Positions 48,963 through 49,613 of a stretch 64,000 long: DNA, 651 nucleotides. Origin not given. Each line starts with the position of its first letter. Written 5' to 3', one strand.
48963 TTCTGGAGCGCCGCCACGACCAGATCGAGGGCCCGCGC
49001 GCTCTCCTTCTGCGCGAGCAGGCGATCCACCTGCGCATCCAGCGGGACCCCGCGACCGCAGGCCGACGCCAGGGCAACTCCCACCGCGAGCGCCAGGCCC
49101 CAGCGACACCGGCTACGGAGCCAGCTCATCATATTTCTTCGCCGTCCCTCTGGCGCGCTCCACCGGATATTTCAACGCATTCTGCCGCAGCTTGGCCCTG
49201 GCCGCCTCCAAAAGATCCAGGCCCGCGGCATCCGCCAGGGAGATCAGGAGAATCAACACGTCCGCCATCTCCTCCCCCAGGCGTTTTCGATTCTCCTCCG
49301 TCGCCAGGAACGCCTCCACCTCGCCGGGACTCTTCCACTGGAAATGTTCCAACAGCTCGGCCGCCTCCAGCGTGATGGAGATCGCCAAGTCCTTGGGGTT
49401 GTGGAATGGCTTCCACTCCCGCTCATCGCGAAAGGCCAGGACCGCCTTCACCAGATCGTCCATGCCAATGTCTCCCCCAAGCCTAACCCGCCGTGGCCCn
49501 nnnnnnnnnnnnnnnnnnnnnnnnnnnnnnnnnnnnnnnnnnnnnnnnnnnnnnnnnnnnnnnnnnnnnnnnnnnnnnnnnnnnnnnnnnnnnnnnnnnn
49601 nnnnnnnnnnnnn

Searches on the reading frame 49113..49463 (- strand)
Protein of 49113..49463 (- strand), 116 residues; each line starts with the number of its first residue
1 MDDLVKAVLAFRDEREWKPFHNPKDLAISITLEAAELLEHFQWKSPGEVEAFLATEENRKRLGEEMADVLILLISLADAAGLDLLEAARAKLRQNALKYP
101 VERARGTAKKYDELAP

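Call 18: search_protein_families(library=pfam, proteins=[window:49113-49463:-])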
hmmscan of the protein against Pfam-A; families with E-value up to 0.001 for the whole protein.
window:49113-49463:- (116 aa): 1 family
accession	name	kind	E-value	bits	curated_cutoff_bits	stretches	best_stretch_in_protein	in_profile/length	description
PF12643.12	MazG-like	-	2.7e-19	69.6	27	1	28-114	1-85/85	MazG-like family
